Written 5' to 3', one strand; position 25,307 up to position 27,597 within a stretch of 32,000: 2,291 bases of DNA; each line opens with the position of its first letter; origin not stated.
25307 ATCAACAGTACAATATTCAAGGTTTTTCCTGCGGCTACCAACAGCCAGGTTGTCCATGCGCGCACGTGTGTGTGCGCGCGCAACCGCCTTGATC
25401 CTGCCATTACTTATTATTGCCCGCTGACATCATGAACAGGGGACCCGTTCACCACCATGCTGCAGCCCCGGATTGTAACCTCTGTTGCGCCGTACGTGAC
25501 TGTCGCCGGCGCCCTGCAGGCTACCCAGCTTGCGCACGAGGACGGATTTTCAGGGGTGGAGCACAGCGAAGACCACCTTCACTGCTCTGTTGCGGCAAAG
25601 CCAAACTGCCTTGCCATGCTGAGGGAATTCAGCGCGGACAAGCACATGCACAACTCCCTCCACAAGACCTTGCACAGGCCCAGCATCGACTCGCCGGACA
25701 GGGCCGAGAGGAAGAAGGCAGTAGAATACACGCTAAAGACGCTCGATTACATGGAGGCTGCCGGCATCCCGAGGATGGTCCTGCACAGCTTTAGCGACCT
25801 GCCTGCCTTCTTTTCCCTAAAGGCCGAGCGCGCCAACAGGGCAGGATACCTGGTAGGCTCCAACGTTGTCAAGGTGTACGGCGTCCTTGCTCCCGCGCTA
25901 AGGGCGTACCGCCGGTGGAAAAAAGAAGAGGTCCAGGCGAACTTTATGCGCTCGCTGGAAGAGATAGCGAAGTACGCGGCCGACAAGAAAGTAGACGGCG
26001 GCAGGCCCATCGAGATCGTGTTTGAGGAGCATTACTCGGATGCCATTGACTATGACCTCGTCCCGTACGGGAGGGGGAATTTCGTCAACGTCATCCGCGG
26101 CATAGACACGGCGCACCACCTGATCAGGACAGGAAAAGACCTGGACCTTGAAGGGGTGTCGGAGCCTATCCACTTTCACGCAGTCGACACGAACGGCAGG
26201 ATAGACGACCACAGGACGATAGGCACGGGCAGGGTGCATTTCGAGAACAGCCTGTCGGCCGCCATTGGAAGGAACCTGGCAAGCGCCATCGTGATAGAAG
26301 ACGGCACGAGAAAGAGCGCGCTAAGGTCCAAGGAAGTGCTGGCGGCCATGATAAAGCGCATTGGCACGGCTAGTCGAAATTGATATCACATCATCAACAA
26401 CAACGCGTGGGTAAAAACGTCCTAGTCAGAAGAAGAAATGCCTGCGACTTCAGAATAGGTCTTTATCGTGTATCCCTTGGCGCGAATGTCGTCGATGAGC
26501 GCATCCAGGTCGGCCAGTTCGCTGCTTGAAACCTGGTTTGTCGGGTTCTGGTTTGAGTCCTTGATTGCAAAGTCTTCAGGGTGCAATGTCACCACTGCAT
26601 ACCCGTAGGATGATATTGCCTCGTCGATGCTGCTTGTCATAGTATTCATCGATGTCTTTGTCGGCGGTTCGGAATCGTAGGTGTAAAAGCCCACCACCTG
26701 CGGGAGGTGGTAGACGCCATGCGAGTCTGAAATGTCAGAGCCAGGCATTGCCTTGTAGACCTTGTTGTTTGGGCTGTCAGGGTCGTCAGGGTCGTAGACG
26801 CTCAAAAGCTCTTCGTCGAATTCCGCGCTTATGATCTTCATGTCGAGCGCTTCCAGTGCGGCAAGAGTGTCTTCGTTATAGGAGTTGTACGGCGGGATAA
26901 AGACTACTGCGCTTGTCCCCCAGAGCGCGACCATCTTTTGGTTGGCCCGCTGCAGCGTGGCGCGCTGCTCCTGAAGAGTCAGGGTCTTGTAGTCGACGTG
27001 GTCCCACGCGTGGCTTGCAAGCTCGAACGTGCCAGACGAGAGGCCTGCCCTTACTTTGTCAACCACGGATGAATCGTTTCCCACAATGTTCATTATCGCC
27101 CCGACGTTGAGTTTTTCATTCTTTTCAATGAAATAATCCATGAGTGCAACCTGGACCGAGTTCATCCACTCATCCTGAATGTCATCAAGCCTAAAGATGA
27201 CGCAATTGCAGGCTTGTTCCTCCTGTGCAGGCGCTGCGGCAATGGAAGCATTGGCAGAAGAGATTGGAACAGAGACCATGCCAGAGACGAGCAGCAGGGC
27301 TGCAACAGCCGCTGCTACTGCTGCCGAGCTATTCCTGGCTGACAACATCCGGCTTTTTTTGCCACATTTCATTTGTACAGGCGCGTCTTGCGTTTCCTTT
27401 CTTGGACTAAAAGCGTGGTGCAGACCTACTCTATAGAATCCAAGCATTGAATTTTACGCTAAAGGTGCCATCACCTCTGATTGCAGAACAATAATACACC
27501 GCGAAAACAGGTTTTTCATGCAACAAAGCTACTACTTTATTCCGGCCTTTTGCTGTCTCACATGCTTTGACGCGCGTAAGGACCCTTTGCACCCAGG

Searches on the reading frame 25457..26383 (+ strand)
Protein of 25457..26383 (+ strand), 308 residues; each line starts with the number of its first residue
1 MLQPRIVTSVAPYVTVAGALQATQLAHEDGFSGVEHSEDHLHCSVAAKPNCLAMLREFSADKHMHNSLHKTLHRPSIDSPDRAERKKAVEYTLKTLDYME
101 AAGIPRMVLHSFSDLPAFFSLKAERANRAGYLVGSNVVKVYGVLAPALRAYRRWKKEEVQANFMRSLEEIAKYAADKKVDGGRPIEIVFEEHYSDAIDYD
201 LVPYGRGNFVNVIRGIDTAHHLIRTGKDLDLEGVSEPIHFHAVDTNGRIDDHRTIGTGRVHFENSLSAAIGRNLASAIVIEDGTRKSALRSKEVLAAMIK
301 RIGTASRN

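Call 7: search_protein_families(library=pfam, proteins=[window:25457-26383:+], max_evalue=0.01)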
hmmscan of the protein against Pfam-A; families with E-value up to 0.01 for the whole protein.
window:25457-26383:+ (308 aa): 1 family
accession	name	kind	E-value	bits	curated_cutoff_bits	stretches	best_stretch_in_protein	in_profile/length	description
PF01261.30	AP_endonuc_2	-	3.3e-14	53.6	31.1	1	24-285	2-232/249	Xylose isomerase-like TIM barrel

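Call 9: find_encoding_contigs(protein=window:25457-26383:+, flank=10000, max_places=6)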
Protein window:25457-26383:+ (308 aa): 12 contigs read that carry it; 6 places shown.
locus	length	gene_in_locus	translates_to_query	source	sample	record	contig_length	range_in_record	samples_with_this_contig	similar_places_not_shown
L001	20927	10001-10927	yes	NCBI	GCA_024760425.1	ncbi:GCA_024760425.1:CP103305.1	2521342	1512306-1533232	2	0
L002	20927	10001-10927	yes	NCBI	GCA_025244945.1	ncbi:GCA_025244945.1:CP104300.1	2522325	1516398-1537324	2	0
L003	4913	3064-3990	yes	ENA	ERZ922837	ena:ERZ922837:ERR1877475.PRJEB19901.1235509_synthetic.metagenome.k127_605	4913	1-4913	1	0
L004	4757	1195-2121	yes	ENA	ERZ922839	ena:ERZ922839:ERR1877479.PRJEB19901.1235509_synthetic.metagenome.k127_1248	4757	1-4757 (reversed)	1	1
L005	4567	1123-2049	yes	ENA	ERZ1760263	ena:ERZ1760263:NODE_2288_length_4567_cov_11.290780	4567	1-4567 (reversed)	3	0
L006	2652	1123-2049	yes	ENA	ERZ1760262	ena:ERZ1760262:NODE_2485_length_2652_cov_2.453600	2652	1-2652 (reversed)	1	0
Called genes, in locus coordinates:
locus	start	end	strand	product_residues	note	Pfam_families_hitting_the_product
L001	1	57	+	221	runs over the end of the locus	PF00923:TAL_FSA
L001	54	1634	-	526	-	PF00092:VWA (faint)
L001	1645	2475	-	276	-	PF20030:bpMoxR, PF01637:ATPase_2 (faint), PF12775:AAA_7 (weak), PF13191:AAA_16 (weak), PF00004:AAA, PF07726:AAA_3, PF07728:AAA_5, PF13173:AAA_14 (weak)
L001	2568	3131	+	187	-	PF01814:Hemerythrin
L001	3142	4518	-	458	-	PF13473:Cupredoxin_1 (faint), PF07732:Cu-oxidase_3, PF07731:Cu-oxidase_2, PF00127:Copper-bind (weak)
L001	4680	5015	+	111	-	PF03992:ABM (weak)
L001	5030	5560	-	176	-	-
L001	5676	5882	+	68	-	-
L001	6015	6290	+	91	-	-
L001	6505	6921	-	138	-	PF20364:DUF6659 (faint)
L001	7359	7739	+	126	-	-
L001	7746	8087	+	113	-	PF04075:F420H2_quin_red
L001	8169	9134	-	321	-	-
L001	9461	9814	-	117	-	PF12773:DZR (weak), PF13240:Zn_Ribbon_1, PF14242:DUF4342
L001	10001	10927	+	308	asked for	PF01261:AP_endonuc_2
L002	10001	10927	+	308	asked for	PF01261:AP_endonuc_2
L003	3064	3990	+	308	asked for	PF01261:AP_endonuc_2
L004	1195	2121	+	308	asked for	PF01261:AP_endonuc_2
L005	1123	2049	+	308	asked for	PF01261:AP_endonuc_2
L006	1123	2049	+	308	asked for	PF01261:AP_endonuc_2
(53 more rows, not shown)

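Call 24: find_homologous_proteins(query=window:25457-26383:+, max_evalue=1e-30)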
Query window:25457-26383:+ (308 aa): 352 proteins with E <= 1e-30 among 4614 candidates; the best 120 are listed.
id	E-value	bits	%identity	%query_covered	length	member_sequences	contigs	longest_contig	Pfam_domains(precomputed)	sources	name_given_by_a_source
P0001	1.1e-196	670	100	98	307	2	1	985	PF01261.31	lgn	-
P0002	4.1e-175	599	87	98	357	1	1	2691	PF01261.31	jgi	jgi:sugar phosphate isomerase/epimerase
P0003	9.1e-174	595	86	100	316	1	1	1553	PF01261.31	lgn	-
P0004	7.0e-155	533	78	98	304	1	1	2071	PF01261.31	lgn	-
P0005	6.6e-150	517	76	100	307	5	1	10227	PF01261.31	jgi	jgi:sugar phosphate isomerase/epimerase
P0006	3.3e-148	511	74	100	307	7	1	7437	PF01261.31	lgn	-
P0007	6.3e-146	504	75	98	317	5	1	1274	PF01261.31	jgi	-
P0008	2.4e-145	502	73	99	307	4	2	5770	PF01261.31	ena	-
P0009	2.4e-144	498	74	99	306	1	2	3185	PF01261.31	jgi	jgi:sugar phosphate isomerase/epimerase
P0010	2.8e-144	498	74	99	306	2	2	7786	PF01261.31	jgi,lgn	jgi:sugar phosphate isomerase/epimerase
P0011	2.7e-143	495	73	100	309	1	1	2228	PF01261.31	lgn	-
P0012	4.0e-143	494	74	97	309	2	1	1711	PF01261.31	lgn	-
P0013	6.1e-143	494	72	99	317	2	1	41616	PF01261.31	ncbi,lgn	-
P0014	7.2e-143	493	74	97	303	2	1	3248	PF01261.31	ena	-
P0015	1.0e-142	493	72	98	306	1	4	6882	PF01261.31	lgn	-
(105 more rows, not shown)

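Call 25: find_encoding_contigs(protein=P0002, flank=10000, max_places=2)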
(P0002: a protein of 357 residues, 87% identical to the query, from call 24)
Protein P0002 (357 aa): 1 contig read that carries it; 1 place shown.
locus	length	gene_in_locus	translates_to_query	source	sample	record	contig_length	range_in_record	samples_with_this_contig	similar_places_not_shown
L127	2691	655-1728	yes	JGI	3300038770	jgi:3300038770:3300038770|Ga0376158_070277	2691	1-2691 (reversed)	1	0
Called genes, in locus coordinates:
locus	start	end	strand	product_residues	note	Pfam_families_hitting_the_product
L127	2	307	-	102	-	?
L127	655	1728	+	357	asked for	PF01261:AP_endonuc_2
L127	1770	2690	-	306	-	?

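Call 26: find_encoding_contigs(protein=P0005, flank=10000, max_places=2)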
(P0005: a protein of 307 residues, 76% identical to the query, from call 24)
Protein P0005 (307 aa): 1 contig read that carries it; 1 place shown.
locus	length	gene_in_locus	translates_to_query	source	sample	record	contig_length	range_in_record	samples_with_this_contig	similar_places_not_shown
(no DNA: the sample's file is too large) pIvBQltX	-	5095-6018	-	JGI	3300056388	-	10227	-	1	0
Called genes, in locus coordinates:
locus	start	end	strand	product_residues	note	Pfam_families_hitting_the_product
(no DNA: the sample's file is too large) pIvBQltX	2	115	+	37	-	?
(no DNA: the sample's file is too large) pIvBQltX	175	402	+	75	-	PF01037:AsnC_trans_reg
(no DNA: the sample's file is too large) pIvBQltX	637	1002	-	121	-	-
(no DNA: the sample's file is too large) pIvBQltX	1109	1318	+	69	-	-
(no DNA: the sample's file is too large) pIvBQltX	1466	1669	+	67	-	-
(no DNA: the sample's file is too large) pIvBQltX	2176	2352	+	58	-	-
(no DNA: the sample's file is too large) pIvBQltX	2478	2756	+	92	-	-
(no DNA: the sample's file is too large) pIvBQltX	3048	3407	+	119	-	-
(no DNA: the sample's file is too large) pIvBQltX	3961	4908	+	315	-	PF00211:Guanylate_cyc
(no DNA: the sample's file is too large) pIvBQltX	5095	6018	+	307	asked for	PF01261:AP_endonuc_2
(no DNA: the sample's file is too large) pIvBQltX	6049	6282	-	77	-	-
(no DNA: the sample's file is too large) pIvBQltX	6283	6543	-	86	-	-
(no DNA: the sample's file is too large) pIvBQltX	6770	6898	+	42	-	-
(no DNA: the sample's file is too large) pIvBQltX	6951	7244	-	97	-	-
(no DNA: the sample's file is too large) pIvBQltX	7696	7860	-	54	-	-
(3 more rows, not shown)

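Call 27: find_encoding_contigs(protein=P0013, flank=10000, max_places=2)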
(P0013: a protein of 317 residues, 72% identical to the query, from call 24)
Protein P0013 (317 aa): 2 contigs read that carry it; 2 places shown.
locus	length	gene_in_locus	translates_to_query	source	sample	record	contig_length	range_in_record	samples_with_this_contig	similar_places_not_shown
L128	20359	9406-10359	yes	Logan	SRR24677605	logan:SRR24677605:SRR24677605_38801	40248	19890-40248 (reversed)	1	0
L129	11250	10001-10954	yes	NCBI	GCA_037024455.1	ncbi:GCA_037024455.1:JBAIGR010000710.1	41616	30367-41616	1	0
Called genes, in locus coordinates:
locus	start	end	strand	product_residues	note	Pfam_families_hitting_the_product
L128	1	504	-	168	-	?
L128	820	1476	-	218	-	PF00004:AAA, PF17862:AAA_lid_3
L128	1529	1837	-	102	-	PF00004:AAA (weak)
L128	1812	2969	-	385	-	PF02359:CDC48_N, PF13191:AAA_16 (faint), PF02933:CDC48_2, PF07724:AAA_2 (faint), PF05496:RuvB_N, PF00004:AAA, PF13401:AAA_22 (faint), PF17862:AAA_lid_3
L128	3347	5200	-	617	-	PF00512:HisKA (faint), PF02743:dCache_1, PF02518:HATPase_c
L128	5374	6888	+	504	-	PF01547:SBP_bac_1, PF13416:SBP_bac_8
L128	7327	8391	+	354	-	PF00211:Guanylate_cyc (weak), PF00072:Response_reg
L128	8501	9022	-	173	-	-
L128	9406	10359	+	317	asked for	PF01261:AP_endonuc_2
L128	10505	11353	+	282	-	-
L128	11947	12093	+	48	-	-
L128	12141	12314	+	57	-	-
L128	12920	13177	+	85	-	-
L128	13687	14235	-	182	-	PF01625:PMSR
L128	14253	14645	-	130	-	PF01641:SelR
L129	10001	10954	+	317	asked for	PF01261:AP_endonuc_2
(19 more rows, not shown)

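Call 29: find_related_loci(query=window:25457-26383:+, collection=metagenome_contigs, flank=10000)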
Query window:25457-26383:+ (308 aa) in metagenome_contigs; peptide patterns used: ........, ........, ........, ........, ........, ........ (x = any residue, [..] = any of these).
234 stretches matched a pattern; 55 encode a relative of the query (tblastn E <= 1e-3); 55 distinct loci.
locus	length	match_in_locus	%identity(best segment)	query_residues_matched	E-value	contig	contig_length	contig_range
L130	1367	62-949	73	4-300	1e-165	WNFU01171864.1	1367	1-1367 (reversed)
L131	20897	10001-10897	73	3-302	1e-149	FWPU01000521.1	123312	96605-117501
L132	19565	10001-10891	72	4-301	6e-149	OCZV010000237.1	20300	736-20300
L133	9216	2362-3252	71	4-301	8e-149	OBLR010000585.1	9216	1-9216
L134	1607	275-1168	70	4-302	5e-161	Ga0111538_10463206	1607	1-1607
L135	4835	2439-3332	72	4-302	3e-150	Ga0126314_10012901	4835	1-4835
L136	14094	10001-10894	72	4-301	6e-148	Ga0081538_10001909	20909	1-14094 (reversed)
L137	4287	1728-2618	71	4-301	1e-150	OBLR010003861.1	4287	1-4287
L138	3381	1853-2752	72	2-302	5e-152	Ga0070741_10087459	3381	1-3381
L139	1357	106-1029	70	2-308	7e-160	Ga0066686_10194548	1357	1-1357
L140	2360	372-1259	70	5-301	2e-155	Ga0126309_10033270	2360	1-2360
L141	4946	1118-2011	70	3-301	1e-147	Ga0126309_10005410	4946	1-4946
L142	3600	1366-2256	70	4-301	1e-150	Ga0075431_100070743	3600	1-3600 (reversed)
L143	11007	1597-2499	69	1-302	2e-145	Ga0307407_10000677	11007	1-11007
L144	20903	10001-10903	72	2-302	2e-145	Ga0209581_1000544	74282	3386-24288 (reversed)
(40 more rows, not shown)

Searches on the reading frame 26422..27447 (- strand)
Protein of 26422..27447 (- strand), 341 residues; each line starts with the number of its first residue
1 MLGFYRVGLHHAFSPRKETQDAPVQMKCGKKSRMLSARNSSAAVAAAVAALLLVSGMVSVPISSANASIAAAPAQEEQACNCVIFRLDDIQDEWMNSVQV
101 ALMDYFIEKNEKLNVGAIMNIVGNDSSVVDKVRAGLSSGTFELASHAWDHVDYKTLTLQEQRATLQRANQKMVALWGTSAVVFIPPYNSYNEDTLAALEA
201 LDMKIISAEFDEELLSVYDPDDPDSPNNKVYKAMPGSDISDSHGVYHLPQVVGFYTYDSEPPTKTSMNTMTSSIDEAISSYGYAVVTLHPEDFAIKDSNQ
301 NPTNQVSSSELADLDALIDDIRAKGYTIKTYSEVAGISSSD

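Call 7: search_protein_families(library=pfam, proteins=[window:26422-27447:-], max_evalue=0.01)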
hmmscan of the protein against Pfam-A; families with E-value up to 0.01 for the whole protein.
window:26422-27447:- (341 aa): 3 families
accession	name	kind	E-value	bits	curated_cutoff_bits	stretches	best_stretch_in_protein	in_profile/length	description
PF01522.26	Polysacc_deac_1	-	4.5e-13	49.7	23.1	1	121-205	39-123/124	Polysaccharide deacetylase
PF10096.14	DUF2334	-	1.2e-05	25.4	26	1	85-309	4-191/203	Uncharacterized protein conserved in bacteria (DUF2334)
PF03065.20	Glyco_hydro_57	-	0.0036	17.1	21.2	1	94-225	70-182/291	Glycosyl hydrolase family 57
